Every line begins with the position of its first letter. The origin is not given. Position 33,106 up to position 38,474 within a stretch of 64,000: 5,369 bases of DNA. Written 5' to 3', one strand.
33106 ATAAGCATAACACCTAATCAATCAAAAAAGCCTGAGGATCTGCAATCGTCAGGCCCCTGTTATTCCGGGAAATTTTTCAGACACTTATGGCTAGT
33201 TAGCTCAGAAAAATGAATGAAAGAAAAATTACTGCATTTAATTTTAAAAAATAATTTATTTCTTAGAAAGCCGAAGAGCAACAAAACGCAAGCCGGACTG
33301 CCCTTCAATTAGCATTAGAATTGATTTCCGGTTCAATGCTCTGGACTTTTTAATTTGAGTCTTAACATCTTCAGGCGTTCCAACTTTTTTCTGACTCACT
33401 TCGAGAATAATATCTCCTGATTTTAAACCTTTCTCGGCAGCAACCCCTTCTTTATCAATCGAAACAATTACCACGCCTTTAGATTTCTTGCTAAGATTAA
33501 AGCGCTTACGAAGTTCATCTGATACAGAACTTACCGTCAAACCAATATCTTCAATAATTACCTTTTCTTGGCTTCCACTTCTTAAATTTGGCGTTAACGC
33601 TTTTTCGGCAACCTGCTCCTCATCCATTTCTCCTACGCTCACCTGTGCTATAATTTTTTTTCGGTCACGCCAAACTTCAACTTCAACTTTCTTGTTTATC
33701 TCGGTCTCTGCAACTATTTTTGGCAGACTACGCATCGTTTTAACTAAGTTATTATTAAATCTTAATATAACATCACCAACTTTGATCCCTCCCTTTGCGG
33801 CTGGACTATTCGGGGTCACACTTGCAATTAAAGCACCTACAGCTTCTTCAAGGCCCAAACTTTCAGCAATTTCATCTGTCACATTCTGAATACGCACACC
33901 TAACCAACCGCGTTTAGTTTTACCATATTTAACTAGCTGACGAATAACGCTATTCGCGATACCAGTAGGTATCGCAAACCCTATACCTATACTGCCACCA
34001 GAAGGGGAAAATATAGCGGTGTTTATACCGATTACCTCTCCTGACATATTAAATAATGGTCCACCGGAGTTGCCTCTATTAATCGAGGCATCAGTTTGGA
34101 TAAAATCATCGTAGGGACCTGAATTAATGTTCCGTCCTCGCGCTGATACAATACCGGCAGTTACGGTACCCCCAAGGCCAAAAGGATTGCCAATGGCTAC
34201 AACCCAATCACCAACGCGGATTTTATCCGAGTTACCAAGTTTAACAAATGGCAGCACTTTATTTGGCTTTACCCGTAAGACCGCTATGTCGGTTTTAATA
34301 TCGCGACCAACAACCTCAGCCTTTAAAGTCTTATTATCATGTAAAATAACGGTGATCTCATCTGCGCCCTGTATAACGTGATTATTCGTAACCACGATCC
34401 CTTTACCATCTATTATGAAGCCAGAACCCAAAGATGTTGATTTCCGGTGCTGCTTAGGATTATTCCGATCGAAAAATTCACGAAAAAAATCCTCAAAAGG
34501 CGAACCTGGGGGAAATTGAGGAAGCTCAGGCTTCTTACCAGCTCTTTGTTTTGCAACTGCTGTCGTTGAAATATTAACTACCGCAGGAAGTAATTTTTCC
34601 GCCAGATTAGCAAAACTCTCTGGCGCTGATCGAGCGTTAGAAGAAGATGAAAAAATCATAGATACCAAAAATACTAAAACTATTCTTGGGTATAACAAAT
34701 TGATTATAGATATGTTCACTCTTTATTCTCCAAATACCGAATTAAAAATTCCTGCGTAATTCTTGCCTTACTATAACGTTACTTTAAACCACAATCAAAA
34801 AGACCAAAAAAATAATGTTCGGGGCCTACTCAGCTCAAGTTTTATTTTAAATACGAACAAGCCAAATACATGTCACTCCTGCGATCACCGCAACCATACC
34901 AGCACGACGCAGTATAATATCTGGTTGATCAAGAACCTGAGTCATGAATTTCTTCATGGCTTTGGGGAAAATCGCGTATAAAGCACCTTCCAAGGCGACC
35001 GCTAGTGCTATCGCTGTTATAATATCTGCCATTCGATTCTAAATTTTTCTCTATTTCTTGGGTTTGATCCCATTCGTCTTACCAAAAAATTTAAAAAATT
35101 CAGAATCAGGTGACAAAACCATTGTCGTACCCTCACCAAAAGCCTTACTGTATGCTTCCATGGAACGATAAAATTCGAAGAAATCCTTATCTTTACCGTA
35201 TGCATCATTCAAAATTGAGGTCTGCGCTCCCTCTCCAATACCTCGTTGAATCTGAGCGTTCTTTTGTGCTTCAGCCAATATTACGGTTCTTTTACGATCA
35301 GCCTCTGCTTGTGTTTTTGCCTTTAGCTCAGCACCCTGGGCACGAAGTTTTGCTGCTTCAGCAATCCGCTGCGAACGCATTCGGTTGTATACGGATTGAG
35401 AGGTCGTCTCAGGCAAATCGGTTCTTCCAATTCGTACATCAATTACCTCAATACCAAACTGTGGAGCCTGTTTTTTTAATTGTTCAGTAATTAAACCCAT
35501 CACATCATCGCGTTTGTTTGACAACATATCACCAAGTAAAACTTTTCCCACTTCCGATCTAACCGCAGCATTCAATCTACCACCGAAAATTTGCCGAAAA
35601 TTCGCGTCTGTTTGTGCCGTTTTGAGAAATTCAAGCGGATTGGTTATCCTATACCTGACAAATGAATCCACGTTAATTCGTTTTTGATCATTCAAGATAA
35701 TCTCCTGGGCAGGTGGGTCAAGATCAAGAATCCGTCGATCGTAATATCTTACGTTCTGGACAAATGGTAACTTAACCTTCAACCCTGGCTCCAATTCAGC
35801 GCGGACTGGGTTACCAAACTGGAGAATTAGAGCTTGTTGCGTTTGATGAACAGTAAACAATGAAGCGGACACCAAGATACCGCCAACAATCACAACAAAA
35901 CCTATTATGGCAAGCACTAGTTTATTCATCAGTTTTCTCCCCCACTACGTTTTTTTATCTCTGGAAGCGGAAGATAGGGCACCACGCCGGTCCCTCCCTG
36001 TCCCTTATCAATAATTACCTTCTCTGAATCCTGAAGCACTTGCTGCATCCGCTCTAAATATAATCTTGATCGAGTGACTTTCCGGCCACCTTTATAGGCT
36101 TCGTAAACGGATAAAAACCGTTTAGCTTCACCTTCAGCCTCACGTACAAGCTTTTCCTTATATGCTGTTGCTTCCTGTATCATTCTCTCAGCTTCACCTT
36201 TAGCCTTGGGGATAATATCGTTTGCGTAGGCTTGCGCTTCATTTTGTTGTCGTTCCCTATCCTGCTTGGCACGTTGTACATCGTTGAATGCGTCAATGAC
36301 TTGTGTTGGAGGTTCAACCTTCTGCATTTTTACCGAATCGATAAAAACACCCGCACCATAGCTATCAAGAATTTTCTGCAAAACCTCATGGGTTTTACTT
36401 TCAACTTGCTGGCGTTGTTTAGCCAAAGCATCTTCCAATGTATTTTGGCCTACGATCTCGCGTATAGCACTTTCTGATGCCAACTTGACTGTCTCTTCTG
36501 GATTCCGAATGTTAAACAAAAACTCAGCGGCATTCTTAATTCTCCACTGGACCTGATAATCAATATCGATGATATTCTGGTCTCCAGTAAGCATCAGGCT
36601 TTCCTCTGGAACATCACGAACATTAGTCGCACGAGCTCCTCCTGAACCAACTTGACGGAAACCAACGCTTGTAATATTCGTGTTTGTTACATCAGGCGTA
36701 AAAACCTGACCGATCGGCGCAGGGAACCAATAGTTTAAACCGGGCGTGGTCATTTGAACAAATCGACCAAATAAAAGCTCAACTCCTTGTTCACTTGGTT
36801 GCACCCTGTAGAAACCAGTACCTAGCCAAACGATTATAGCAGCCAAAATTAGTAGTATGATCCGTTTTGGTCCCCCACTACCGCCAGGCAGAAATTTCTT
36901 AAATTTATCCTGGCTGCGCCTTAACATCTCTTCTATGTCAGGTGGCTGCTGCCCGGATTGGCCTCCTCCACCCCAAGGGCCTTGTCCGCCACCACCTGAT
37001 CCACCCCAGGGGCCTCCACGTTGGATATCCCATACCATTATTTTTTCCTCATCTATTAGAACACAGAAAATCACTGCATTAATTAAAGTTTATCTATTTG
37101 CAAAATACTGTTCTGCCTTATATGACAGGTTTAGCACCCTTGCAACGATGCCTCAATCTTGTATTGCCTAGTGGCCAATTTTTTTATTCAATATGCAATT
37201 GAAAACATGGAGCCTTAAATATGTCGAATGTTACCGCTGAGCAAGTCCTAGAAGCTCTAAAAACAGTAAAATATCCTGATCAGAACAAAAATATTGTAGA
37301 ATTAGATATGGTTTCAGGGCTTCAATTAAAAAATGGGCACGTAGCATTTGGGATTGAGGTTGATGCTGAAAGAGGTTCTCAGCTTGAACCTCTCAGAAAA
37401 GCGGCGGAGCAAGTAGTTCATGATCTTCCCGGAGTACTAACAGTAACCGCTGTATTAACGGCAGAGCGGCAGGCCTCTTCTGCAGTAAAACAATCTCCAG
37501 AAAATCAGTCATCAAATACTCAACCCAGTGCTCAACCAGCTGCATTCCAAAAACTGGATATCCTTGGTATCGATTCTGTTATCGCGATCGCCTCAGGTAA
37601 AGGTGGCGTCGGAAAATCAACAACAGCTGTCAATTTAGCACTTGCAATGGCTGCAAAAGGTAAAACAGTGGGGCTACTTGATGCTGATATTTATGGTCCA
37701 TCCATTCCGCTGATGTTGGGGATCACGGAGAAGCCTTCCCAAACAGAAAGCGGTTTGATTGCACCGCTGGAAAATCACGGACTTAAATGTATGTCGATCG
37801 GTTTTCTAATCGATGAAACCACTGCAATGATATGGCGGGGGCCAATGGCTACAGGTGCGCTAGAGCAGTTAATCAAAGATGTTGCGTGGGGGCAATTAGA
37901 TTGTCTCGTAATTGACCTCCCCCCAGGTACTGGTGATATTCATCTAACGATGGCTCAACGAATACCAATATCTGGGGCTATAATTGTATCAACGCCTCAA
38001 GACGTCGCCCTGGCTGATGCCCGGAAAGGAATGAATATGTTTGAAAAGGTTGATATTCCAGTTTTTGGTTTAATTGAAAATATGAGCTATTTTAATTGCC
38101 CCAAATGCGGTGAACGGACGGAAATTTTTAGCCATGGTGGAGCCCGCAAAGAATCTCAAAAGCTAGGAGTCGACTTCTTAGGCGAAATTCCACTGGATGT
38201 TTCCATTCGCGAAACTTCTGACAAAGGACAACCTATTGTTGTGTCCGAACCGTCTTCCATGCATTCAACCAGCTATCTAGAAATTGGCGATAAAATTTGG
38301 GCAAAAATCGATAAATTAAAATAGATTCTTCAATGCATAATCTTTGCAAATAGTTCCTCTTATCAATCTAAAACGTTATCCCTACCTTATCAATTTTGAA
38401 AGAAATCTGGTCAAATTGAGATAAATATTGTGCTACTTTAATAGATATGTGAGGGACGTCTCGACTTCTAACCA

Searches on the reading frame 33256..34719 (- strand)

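Call 77: search_protein_families(library=pfam, proteins=[window:33256-34719:-], max_evalue=0.00001)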
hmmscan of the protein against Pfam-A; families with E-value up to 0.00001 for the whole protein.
window:33256-34719:- (487 aa): 5 families
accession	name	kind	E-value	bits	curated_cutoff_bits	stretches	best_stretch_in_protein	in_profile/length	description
PF13365.12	Trypsin_2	-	3.2e-37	128.9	27.6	1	98-232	1-144/144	Trypsin-like peptidase domain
PF13180.12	PDZ_2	-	1.1e-22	80.6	27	2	272-361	2-79/80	PDZ domain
PF00089.32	Trypsin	-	1.2e-21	78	20.6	1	95-257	24-218/220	Trypsin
PF17820.7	PDZ_6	-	2.1e-19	69.4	27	2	298-351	2-54/54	PDZ domain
PF00595.29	PDZ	-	1.2e-18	67.6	23.2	1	267-349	6-80/81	PDZ domain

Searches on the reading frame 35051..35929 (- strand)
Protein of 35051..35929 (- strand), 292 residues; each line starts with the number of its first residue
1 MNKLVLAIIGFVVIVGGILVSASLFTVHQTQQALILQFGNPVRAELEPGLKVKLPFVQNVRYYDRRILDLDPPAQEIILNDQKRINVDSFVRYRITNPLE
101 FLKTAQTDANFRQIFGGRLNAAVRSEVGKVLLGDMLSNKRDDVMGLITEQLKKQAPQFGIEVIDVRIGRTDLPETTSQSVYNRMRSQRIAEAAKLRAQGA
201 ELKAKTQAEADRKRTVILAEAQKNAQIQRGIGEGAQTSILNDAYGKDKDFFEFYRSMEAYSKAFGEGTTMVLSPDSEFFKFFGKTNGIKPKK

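Call 77: search_protein_families(library=pfam, proteins=[window:35051-35929:-], max_evalue=0.00001)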
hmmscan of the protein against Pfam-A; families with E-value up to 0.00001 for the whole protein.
window:35051-35929:- (292 aa): 1 family
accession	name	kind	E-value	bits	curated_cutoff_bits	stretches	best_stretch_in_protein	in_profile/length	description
PF01145.31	Band_7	-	9.8e-32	110.8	23.6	1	26-199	2-174/176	SPFH domain / Band 7 family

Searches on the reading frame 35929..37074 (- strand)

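Call 77: search_protein_families(library=pfam, proteins=[window:35929-37074:-], max_evalue=0.00001)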
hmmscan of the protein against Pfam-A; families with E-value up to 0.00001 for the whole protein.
window:35929-37074:- (381 aa): 2 families
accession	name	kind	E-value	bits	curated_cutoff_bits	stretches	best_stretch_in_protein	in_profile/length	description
PF01145.31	Band_7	-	6.8e-26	91.8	23.6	1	90-283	2-175/176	SPFH domain / Band 7 family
PF12221.13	HflK_N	-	2e-08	34.5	22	1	22-65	2-44/44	Bacterial membrane protein N terminal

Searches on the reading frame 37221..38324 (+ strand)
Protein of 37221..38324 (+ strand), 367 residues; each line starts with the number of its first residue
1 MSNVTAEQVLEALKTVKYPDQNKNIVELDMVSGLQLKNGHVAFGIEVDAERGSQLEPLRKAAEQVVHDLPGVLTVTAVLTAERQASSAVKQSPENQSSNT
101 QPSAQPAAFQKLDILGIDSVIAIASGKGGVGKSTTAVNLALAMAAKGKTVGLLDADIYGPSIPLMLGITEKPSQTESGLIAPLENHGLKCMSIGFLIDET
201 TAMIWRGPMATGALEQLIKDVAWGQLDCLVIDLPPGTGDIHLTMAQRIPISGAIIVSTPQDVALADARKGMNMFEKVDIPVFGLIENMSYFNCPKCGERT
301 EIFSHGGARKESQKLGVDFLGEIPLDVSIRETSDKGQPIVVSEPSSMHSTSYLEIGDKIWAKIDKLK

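Call 77: search_protein_families(library=pfam, proteins=[window:37221-38324:+], max_evalue=0.00001)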
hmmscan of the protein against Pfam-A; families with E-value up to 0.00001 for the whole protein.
window:37221-38324:+ (367 aa): 6 families
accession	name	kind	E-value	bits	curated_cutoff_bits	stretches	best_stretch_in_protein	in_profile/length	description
PF10609.15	ParA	-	4.3e-104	347.7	27.1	1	117-359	2-245/246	NUBPL iron-transfer P-loop NTPase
PF01656.29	CbiA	-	5.1e-15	56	25.4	1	121-339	1-125/125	CobQ/CobB/MinD/ParA nucleotide binding domain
PF01883.24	FeS_assembly_P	-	4.2e-14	53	23.5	1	7-76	2-72/73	Iron-sulfur cluster assembly protein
PF13614.12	AAA_31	-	6.8e-11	42.9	27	1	120-157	3-40/177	AAA domain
PF00142.24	Fer4_NifH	-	5e-08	33.2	25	0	125-167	6-48/271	4Fe-4S iron sulfur cluster binding proteins, NifH/frxC family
PF09140.17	MipZ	-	2.6e-07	30.7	20.7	1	120-234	2-108/262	ATPase MipZ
